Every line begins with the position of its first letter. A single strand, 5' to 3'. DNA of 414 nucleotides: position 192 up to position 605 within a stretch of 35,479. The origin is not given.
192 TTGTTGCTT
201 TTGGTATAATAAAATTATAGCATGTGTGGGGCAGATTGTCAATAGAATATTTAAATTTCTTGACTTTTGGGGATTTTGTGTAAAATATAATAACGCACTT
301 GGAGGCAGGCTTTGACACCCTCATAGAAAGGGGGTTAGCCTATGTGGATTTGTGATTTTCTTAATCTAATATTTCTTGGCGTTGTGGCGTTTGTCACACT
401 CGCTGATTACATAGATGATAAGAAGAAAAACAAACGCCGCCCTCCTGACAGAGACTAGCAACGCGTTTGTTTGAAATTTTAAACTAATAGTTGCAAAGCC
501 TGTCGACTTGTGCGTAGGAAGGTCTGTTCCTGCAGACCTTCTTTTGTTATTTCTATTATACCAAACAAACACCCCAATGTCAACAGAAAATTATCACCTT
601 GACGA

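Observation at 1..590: Tandem type I toxin-antitoxin-like modules hidden below the ORF threshold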

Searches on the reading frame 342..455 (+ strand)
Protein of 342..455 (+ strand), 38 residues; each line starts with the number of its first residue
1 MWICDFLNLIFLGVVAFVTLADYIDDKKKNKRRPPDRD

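Call 5: search_protein_families(library=pfam, proteins=[window:342-455:+], max_evalue=10)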
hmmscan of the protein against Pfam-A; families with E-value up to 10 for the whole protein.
seq(38 aa): 1 family
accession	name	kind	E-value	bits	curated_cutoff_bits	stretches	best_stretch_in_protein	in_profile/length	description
PF25471.1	TM_PetC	-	0.087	13.1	37.1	1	6-21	12-27/48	Iron-sulfur subunit PetC transmembrane anchor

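Call 7: search_protein_families(library=ncbifam, proteins=[window:342-455:+], max_evalue=10)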
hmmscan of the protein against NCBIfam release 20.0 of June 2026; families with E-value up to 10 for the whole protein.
seq(38 aa): 0 families

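Call 17: find_related_loci(query=A2, collection=genome_contigs, flank=3000)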
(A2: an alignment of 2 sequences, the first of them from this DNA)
Query A2 (38 aa) in genome_contigs; peptide patterns used: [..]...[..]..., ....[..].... (x = any residue, [..] = any of these).
193 stretches matched a pattern, but none encodes a relative of the query by tblastn (E <= 1e-3).

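Call 23: search_dna_similar(query=window:342-455:+, collection=plasmids, mode=protein, max_evalue=10, max_rows=30)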
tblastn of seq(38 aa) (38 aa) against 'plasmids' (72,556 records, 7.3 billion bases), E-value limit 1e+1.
No match.

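Call 24: search_dna_similar(query=window:342-455:+, collection=phages, mode=protein, max_evalue=10, max_rows=30)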
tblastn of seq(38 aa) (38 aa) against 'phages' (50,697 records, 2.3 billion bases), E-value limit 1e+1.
No match.

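Call 27: find_related_loci(query=A3, collection=metagenome_contigs, flank=3000)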
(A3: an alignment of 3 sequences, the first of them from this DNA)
Query A3 (38 aa) in metagenome_contigs; peptide patterns used: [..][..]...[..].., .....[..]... (x = any residue, [..] = any of these).
305 stretches matched a pattern; 2 encode a relative of the query (tblastn E <= 1e-3); 2 distinct loci.
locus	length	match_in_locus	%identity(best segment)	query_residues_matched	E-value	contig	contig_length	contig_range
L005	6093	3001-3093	94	1-31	2e-17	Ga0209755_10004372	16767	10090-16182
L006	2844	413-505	94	1-31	2e-17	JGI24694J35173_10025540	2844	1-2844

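Call 28: find_related_loci(query=A3, collection=viral_contigs, flank=3000)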
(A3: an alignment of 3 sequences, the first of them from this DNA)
Query A3 (38 aa) in viral_contigs; peptide patterns used: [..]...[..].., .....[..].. (x = any residue, [..] = any of these).
402 stretches matched a pattern, but none encodes a relative of the query by tblastn (E <= 1e-3).

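Call 41: search_protein_families(library=phrogs, proteins=[L005:1423-2121:-, L005:4328-5668:+, L005:3496-3705:+, L005:646-1416:+], max_evalue=0.001)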
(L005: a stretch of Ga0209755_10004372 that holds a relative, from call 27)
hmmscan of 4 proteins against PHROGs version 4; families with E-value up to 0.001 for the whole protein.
L005:1423-2121:- (232 aa): 4 families
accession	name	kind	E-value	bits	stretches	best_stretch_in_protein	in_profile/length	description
phrog_13246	-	DNA, RNA and nucleotide metabolism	1.2e-19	71.8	1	103-191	145-231/250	replisome organizer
phrog_16304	-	unknown function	1.2e-11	46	1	2-202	4-201/244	-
phrog_15768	-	unknown function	1e-10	43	1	1-121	1-119/228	-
phrog_19415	-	unknown function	6.9e-10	40.3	1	2-204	5-206/224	-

L005:4328-5668:+ (446 aa): 2 families
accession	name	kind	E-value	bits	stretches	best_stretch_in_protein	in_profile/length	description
phrog_2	-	head and packaging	4e-23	83.1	1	35-435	279-589/807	terminase large subunit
phrog_29775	-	unknown function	1.8e-21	77.8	1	43-228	4-181/212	-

L005:3496-3705:+ (69 aa): 1 family
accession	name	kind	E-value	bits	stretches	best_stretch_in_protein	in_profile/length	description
phrog_309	-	head and packaging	0.00036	21.6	1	18-47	191-244/319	terminase small subunit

L005:646-1416:+ (256 aa): 0 families

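Call 42: search_protein_families(library=pfam, proteins=[L005:1423-2121:-, L005:4328-5668:+, L005:3496-3705:+, L005:646-1416:+], max_evalue=0.01)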
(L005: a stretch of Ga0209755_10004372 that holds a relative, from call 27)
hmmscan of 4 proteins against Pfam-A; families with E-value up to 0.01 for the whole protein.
L005:1423-2121:- (232 aa): 1 family
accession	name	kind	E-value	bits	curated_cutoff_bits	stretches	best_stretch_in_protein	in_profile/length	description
PF19808.4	DUF6291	-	1.3e-15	57.8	27.2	1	7-83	4-79/79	Family of unknown function (DUF6291)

L005:4328-5668:+ (446 aa): 2 families
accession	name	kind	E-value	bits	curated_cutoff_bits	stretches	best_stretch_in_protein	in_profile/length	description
PF03237.21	Terminase_6N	-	7.8e-09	35.9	22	1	109-253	71-214/215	Terminase large subunit, T4likevirus-type, N-terminal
PF04466.19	Terminase_3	-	2.3e-05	24.5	23.2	1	109-232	74-195/201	Phage terminase large subunit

L005:3496-3705:+ (69 aa): 0 families

L005:646-1416:+ (256 aa): 1 family
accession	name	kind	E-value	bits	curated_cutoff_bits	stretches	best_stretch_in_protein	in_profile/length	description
PF04294.18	VanW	-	3.6e-44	149.9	27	1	124-247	1-124/130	VanW like protein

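Call 53: search_protein_representatives(protein=window:342-455:+)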
Query: 38 residues. Proteins with E-value up to 0.001 (for the whole library): 6; up to 1e-10: 0; up to 1e-30: 0. The best 6 are listed.
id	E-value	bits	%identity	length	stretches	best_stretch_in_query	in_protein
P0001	1.2e-08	49.9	61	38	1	1-38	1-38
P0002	1.9e-08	49.3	32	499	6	2-31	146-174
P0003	4.8e-05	38.9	59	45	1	3-34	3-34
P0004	1.1e-04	37.8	-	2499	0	-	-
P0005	3.7e-04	36.2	55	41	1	1-38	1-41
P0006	7.1e-04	35.3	53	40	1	3-38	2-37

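Call 56: find_homologous_proteins(query=A6, max_evalue=0.1)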
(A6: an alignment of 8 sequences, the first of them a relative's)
Query A6 (8 sequences) (45 aa, profile of the alignment): 11 proteins with E <= 0.1 among 219 candidates.
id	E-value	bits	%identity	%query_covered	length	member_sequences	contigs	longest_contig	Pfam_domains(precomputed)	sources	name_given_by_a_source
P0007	2.4e-21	93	54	78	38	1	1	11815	-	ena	-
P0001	4.2e-19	86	70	82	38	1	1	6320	-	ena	-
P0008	1.2e-18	84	53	71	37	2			-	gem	-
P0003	4.1e-18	83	100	100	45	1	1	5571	-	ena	-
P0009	1.0e-17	82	73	82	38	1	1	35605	-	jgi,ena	-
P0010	7.8e-17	79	49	82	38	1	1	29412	-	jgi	-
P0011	2.6e-16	77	89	100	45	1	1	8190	-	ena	-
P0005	3.0e-16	77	45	82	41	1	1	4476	-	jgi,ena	-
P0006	5.0e-16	76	49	87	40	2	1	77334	-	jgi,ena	-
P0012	2.0e-15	74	90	69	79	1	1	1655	-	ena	-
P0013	4.2e-14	70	69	100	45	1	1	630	-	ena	-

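Call 58: find_encoding_contigs(protein=P0006, flank=4000, max_places=3)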
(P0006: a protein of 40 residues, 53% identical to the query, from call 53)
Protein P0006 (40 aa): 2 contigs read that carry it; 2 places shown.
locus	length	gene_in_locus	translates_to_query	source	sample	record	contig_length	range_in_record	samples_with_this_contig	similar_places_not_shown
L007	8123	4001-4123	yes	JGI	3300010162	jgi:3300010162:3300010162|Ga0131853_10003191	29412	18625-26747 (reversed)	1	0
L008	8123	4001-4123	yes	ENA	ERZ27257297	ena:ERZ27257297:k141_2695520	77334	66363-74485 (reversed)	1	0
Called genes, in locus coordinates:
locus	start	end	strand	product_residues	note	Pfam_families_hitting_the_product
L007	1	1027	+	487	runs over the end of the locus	PF00478:IMPDH, PF00571:CBS, PF03060:NMO, PF00977:His_biosynth (faint), PF01070:FMN_dh, PF01180:DHO_dh (faint)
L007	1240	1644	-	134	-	-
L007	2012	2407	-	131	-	PF05105:Phage_holin_4_1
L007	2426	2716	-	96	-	-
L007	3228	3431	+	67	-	PF04014:MazE_antitoxin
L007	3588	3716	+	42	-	-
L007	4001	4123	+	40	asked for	-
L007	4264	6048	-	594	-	-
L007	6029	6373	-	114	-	-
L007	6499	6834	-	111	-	-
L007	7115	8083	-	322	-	-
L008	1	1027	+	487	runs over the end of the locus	PF00478:IMPDH, PF00571:CBS, PF03060:NMO, PF00977:His_biosynth (faint), PF01070:FMN_dh, PF01180:DHO_dh (faint)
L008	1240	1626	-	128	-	-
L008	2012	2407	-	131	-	PF05105:Phage_holin_4_1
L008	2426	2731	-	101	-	-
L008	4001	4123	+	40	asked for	-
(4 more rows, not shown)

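Call 59: find_encoding_contigs(protein=P0009, flank=4000, max_places=3)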
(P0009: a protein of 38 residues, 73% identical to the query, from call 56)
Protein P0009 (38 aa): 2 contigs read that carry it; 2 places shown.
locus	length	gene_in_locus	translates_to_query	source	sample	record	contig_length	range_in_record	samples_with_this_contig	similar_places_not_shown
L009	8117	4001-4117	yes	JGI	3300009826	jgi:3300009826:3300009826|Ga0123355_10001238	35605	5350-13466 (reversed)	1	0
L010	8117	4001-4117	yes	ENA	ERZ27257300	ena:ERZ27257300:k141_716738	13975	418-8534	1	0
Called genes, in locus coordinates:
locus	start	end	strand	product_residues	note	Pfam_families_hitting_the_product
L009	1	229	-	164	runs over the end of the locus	PF00583:Acetyltransf_1, PF13508:Acetyltransf_7 (weak)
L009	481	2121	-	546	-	PF01368:DHH, PF00571:CBS (weak), PF02833:DHHA2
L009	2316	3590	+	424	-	PF08867:FRG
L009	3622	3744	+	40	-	-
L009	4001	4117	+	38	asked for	-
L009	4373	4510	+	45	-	-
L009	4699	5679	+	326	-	PF04245:NA37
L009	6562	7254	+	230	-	PF01128:IspD, PF12804:NTP_transf_3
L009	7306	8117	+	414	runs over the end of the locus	-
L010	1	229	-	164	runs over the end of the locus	PF00583:Acetyltransf_1, PF13508:Acetyltransf_7 (weak)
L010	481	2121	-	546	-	PF01368:DHH, PF00571:CBS (weak), PF02833:DHHA2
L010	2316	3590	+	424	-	PF08867:FRG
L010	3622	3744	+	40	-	-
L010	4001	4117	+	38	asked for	-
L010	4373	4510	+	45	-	-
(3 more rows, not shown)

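Call 60: find_encoding_contigs(protein=P0010, flank=4000, max_places=3)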
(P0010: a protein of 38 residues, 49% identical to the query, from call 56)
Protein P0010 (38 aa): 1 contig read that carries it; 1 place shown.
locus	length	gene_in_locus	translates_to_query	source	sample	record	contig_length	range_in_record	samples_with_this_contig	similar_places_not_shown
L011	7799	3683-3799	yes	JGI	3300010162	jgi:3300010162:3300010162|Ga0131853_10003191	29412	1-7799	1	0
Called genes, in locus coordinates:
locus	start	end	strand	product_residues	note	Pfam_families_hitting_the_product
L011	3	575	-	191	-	?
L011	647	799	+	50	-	-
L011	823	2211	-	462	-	PF01523:PmbA_TldD_1st, PF19290:PmbA_TldD_2nd, PF19289:PmbA_TldD_3rd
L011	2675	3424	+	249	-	PF01520:Amidase_3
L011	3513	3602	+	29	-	-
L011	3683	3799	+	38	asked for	-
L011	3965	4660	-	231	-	-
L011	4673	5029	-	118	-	PF00453:Ribosomal_L20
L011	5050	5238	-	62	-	PF01632:Ribosomal_L35p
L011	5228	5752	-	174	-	PF05198:IF3_N, PF00707:IF3_C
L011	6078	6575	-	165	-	PF06177:QueT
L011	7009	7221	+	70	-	-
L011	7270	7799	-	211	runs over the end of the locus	PF19808:DUF6291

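Call 65: find_encoding_contigs(protein=P0001, flank=3000, max_places=2)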
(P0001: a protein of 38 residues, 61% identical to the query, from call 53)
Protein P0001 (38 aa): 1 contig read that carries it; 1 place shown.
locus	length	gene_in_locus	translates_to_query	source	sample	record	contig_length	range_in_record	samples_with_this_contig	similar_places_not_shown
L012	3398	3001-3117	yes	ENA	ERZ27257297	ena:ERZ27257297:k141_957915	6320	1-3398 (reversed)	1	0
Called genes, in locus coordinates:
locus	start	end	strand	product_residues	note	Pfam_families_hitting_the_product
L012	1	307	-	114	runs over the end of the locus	PF04542:Sigma70_r2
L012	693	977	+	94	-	PF00166:Cpn10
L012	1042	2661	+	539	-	PF00118:Cpn60_TCP1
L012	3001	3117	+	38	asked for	-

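Call 66: find_encoding_contigs(protein=P0003, flank=3000, max_places=2)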
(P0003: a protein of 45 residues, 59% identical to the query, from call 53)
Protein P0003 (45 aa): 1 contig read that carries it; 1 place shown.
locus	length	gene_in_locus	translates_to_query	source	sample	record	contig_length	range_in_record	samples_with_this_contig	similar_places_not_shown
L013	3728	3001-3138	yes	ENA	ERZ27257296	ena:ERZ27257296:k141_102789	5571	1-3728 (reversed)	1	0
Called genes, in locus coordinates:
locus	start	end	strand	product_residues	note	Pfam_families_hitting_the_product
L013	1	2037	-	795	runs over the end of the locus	PF02465:FliD_N, PF07195:FliD_C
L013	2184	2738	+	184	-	PF02677:QueH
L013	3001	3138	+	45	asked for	-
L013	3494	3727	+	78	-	?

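Call 67: find_encoding_contigs(protein=P0005, flank=3000, max_places=2)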
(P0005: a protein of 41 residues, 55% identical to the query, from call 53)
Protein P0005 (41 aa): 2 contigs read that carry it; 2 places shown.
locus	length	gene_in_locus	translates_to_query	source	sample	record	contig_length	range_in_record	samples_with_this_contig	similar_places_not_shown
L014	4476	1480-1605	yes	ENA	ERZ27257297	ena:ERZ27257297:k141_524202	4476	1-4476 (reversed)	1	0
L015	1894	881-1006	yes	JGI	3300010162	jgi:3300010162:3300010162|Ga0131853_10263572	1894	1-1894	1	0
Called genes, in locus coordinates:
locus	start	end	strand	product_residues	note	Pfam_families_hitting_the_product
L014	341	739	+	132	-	PF23140:Gp80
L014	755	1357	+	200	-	PF22768:SPP1_Dit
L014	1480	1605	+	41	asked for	-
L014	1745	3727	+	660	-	PF06605:Prophage_tail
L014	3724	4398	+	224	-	-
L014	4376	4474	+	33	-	?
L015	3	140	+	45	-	?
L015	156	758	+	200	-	PF22768:SPP1_Dit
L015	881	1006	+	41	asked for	-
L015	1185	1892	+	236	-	?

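Call 68: find_encoding_contigs(protein=P0011, flank=3000, max_places=2)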
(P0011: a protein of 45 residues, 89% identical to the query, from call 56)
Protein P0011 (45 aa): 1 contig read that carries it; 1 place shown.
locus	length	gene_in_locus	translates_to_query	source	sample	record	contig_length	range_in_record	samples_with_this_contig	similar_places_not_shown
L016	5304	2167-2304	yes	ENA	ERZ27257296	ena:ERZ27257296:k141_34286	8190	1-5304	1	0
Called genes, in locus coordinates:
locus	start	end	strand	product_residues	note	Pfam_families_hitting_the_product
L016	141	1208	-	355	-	-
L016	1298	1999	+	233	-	PF03167:UDG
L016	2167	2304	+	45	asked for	-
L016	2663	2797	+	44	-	-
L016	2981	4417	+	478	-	PF05697:Trigger_N, PF00254:FKBP_C, PF05698:Trigger_C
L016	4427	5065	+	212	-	PF00574:CLP_protease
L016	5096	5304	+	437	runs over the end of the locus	PF06689:zf-C4_ClpX, PF00493:MCM (weak), PF01078:Mg_chelatase (faint), PF00158:Sigma54_activat (faint), PF07724:AAA_2, PF00004:AAA, PF07728:AAA_5 (weak), PF10431:ClpB_D2-small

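Call 76: search_solved_structures(query=A6, max_evalue=10, show_alignments=2)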
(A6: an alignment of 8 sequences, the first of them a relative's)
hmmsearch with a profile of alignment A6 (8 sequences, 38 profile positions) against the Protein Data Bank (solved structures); distinct sequences matched with E-value up to 10: 2.
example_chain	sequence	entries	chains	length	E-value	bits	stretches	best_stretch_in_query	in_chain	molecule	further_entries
6ces_N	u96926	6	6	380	0.73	13.1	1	8-23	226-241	GATOR complex protein NPRL2 | GATOR1 complex protein NPRL2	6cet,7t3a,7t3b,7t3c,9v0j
8fw5_B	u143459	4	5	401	0.79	13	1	8-23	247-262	GATOR complex protein NPRL2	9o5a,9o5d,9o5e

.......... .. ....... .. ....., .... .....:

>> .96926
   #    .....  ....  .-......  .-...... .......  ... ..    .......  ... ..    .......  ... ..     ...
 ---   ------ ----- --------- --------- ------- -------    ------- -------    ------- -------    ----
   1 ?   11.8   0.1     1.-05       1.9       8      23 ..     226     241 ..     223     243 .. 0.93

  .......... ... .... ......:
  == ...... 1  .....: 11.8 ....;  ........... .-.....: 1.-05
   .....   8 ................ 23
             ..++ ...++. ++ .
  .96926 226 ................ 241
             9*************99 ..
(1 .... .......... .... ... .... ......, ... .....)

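Call 77: search_protein_families(library=padloc, proteins=[window:342-455:+, P0003, P0006, P0009, P0005], max_evalue=10)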
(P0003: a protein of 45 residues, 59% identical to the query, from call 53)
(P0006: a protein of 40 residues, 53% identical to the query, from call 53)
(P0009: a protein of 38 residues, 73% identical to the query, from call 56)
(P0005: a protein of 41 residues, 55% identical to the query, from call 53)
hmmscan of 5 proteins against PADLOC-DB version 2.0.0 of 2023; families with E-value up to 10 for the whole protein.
seq(38 aa): 0 families

P0003 (45 aa): 0 families

P0006 (40 aa): 0 families

P0009 (38 aa): 0 families

P0005 (41 aa): 0 families

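Call 78: search_protein_families(library=phrogs, proteins=[window:342-455:+, P0003, P0006, P0009, P0005], max_evalue=10)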
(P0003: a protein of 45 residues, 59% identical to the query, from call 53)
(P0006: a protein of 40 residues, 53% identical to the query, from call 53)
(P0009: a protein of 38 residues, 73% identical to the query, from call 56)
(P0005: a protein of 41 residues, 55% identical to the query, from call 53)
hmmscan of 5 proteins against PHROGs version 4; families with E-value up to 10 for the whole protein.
seq(38 aa): 2 families
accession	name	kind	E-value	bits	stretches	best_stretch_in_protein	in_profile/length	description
phrog_3457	-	unknown function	0.1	13.3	1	5-32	32-59/60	-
phrog_4845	-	unknown function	0.21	13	1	3-31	7-35/55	-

P0003 (45 aa): 1 family
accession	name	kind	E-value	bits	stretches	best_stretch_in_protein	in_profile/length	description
phrog_36839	-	unknown function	0.00097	20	1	1-32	1-29/59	-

P0006 (40 aa): 0 families

P0009 (38 aa): 3 families
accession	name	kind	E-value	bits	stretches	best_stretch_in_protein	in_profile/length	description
phrog_3457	-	unknown function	0.14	12.9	1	5-31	32-58/60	-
phrog_36839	-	unknown function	0.15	13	1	1-33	1-30/59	-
phrog_5469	-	unknown function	3.3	9.3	1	1-19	1-19/54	-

P0005 (41 aa): 0 families

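Call 120: predict_structure(alignment_id=A16)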
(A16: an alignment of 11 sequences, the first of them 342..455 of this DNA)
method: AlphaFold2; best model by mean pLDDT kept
length: 38 residues; sequences in the alignment: 11
mean_pLDDT: 82.3   pTM: 0.42
mean pLDDT of the five models: 82.3, 81.8, 81.7, 79.1, 78.5
residues with pLDDT >= 90: 16; 70-90: 12; 50-70: 10; < 50: 0
segments of 3 or more residues with pLDDT < 50: none
pLDDT, mean of each block of 10 residues (from residue 1): 86 95 83 62
secondary structure, 60 per line:
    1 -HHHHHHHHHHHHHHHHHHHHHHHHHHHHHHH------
elements in order: H2-32
